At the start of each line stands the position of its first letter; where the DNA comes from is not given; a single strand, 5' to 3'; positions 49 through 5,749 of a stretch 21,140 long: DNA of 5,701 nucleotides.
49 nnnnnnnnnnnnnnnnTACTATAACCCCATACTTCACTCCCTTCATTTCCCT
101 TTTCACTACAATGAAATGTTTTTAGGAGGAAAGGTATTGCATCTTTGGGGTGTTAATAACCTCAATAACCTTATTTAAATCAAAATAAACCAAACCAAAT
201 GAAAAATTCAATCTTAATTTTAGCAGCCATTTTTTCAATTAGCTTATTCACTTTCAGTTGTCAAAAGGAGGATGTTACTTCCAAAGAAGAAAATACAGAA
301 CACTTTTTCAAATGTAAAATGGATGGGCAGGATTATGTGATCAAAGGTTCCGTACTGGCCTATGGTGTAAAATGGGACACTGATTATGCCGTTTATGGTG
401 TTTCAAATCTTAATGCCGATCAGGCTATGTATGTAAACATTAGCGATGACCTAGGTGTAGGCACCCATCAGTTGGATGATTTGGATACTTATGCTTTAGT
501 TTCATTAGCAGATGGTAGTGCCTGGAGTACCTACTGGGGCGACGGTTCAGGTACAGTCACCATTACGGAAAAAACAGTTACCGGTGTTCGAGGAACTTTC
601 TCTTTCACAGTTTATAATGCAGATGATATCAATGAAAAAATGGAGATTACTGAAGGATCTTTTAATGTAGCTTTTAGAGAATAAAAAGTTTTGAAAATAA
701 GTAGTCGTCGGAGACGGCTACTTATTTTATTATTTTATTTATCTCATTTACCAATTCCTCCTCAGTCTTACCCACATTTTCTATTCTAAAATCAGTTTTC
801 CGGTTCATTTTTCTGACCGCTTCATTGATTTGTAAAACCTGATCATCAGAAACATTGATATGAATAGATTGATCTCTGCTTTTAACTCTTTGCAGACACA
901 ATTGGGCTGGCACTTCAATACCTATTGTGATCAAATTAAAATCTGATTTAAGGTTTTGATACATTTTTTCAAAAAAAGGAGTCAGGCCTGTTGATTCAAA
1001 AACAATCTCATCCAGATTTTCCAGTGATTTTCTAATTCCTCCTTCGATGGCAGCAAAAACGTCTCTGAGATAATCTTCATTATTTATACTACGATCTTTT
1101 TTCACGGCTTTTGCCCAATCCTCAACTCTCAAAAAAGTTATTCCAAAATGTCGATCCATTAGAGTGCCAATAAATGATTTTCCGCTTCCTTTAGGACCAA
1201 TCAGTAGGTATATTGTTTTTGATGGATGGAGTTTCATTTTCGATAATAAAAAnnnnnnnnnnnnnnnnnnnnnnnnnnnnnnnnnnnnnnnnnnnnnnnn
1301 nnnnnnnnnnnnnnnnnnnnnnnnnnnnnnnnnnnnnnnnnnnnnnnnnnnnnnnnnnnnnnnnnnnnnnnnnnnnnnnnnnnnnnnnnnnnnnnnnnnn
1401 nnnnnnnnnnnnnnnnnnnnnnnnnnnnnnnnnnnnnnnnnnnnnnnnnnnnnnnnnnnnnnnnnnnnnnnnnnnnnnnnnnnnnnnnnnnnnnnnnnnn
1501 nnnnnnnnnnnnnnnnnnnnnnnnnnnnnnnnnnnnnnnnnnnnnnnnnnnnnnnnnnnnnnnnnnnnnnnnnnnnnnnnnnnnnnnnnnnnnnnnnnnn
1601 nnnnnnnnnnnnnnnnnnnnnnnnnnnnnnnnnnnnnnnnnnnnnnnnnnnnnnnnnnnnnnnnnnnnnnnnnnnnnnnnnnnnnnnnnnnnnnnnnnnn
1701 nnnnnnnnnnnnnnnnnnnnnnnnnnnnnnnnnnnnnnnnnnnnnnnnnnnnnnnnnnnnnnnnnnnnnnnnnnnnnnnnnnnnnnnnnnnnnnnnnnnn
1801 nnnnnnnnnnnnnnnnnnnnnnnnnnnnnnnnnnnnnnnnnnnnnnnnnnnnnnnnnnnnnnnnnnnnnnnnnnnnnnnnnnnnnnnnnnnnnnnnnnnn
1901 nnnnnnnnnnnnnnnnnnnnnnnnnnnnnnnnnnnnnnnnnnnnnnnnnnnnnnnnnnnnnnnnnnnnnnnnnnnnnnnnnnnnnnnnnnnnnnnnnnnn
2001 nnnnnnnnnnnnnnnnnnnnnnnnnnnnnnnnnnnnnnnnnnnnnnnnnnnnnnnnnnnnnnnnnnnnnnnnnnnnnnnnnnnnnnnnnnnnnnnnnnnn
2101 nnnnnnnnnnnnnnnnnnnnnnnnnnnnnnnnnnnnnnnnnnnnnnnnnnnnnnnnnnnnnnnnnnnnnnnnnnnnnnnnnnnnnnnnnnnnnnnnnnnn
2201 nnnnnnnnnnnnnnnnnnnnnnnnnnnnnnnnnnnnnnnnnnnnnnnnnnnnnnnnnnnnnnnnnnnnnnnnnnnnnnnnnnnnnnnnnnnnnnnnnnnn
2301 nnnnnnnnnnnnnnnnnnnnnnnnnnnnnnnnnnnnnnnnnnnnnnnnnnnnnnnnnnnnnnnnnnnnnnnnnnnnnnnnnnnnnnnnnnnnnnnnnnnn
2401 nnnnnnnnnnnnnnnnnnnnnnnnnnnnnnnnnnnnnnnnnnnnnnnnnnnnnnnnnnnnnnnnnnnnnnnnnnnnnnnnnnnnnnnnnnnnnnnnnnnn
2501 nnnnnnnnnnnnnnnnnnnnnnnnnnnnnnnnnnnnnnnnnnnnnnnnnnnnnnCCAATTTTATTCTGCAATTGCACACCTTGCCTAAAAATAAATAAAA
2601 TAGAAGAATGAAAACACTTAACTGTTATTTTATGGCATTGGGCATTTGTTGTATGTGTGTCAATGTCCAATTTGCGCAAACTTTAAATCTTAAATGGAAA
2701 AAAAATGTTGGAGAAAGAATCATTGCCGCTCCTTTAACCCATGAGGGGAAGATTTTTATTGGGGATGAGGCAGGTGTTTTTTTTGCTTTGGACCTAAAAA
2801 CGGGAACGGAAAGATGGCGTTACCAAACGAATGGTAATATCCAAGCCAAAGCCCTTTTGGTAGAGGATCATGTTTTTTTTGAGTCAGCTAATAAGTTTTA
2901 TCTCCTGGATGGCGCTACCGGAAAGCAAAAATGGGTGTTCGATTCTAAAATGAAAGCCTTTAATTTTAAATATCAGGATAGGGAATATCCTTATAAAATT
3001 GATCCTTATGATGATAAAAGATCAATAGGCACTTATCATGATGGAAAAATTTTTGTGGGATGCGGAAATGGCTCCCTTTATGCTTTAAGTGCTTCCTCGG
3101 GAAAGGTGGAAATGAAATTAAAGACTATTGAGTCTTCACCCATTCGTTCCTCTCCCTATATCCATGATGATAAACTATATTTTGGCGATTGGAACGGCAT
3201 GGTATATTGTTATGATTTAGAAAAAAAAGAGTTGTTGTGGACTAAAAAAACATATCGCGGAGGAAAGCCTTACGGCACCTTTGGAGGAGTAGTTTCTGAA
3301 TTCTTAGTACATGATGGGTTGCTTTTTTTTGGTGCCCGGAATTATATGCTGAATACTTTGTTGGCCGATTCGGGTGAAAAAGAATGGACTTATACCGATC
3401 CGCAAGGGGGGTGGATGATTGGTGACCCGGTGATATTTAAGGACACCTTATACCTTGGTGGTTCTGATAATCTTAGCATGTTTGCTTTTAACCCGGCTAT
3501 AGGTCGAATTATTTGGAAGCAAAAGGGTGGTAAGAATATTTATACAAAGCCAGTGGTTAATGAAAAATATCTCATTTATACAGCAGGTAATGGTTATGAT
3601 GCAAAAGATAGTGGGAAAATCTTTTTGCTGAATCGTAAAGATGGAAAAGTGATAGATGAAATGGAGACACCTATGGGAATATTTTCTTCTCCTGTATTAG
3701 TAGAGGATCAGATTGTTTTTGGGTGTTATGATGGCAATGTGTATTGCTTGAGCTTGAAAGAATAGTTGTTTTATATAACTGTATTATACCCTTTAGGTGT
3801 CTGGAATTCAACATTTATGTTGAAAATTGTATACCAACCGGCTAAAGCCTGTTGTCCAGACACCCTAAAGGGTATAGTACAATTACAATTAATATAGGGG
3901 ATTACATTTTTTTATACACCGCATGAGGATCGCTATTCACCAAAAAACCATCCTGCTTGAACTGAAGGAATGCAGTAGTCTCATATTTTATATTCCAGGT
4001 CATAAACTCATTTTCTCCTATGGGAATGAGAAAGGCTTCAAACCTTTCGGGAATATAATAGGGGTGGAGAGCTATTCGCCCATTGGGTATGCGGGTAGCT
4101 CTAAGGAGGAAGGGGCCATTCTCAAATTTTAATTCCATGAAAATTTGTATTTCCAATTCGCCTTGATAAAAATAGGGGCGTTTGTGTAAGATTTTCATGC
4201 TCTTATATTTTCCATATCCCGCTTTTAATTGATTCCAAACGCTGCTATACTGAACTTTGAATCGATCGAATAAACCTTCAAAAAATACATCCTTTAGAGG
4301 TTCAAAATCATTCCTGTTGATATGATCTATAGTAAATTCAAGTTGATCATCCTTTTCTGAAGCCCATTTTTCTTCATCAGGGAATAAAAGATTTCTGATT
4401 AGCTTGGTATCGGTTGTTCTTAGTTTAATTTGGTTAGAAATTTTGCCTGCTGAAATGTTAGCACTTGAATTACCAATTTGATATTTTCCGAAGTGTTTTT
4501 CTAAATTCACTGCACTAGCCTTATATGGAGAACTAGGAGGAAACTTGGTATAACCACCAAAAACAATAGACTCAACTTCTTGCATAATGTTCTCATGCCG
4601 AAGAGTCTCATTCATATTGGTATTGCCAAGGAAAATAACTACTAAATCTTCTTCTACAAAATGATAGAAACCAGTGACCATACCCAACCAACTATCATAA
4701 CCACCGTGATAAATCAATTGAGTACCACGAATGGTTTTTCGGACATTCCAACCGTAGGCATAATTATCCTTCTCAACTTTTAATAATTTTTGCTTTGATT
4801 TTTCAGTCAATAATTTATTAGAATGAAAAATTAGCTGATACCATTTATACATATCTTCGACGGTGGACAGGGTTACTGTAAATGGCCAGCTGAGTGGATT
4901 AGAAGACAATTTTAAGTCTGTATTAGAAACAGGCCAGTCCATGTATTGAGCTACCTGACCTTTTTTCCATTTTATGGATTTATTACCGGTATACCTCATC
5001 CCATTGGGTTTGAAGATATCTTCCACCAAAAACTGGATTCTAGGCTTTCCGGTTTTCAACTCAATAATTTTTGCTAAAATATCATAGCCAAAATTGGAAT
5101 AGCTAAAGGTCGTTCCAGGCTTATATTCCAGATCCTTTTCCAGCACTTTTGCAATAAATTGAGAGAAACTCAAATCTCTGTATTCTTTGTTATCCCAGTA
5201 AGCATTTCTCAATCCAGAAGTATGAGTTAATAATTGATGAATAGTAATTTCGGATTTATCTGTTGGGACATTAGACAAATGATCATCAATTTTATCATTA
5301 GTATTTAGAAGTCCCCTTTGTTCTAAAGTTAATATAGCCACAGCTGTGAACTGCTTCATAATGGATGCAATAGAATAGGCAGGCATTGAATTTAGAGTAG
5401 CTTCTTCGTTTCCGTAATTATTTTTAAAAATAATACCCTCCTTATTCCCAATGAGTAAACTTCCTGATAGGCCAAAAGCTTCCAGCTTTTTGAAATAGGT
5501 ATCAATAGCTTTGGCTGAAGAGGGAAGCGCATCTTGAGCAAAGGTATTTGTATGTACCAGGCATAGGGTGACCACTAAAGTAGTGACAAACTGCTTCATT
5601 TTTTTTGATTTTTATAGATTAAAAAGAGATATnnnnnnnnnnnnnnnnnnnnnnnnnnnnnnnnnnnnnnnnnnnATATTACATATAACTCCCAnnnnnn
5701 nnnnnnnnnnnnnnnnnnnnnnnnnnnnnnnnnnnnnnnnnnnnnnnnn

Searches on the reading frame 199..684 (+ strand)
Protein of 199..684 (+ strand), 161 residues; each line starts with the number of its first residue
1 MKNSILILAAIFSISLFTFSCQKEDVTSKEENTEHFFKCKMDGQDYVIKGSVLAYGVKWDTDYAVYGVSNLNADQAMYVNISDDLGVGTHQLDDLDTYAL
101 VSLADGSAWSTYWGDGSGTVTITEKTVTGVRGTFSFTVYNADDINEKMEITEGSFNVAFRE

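Call 34: search_protein_families(library=pfam, proteins=[window:199-684:+], max_evalue=0.001)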
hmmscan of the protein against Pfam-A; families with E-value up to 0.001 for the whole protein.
window:199-684:+ (161 aa): 1 family
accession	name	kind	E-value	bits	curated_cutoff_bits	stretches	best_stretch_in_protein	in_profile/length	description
PF19765.4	DUF6252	-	1.3e-06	29.1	27.2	1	72-156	35-121/124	Family of unknown function (DUF6252)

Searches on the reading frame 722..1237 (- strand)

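Call 34: search_protein_families(library=pfam, proteins=[window:722-1237:-], max_evalue=0.001)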
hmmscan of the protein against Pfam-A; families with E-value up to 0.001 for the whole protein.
window:722-1237:- (171 aa): 3 families
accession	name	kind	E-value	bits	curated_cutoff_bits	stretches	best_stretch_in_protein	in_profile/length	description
PF13671.12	AAA_33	-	3.6e-06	27.8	27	1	11-140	3-139/143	AAA domain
PF01202.28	SKI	-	6.5e-05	23.5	22.1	1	17-169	2-157/159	Shikimate kinase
PF13238.12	AAA_18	-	0.00086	20.2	29.4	0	11-124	2-114/128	AAA domain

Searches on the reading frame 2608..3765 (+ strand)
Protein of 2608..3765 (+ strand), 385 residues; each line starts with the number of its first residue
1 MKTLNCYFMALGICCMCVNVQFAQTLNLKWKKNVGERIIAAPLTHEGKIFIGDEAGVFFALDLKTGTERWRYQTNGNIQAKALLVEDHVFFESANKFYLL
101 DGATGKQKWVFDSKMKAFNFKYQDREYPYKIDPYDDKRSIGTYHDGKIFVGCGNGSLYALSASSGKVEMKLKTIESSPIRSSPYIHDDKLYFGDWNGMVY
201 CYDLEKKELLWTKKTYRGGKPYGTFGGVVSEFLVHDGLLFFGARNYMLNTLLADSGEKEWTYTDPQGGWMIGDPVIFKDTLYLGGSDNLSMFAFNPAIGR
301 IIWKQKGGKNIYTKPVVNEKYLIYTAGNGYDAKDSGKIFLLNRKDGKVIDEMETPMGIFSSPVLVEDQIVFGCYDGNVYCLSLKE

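Call 34: search_protein_families(library=pfam, proteins=[window:2608-3765:+], max_evalue=0.001)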
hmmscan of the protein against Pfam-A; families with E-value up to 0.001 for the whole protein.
window:2608-3765:+ (385 aa): 3 families
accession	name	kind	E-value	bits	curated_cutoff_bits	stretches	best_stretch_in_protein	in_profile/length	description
PF13570.13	Beta-prop_ACSF4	-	2.3e-44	152.6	133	3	235-383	184-329/329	Beta-alanine-activating enzyme, beta-propeller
PF13360.13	PQQ_2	-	1.5e-29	103.7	27.6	3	196-383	2-186/233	Outer membrane protein assembly factor BamB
PF01011.28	PQQ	-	5.2e-14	52.3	26.7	1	77-167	48-136/595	Glucose/ethanol/alcohol dehydrogenase, beta-propeller domain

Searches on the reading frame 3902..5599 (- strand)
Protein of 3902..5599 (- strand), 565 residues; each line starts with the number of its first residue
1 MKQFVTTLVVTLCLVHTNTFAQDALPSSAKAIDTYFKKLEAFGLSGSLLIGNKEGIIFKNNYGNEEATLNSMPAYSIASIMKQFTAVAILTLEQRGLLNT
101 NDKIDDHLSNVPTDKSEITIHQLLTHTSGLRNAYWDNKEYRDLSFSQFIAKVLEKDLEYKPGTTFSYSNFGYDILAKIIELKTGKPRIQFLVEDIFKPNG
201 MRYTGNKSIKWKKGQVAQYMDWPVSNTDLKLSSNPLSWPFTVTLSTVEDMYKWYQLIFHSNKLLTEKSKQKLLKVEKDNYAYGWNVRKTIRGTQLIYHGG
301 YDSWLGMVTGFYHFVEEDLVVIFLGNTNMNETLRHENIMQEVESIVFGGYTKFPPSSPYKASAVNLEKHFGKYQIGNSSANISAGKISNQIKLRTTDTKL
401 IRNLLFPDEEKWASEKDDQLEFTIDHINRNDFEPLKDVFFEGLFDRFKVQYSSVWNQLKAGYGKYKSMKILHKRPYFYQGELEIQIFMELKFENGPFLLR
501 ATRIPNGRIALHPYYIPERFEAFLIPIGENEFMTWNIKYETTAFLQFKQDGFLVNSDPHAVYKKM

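Call 34: search_protein_families(library=pfam, proteins=[window:3902-5599:-], max_evalue=0.001)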
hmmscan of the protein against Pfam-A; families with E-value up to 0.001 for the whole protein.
window:3902-5599:- (565 aa): 1 family
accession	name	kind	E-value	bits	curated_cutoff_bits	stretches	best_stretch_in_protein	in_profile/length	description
PF00144.29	Beta-lactamase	-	3.4e-38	132.1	27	1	75-335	50-318/329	Beta-lactamase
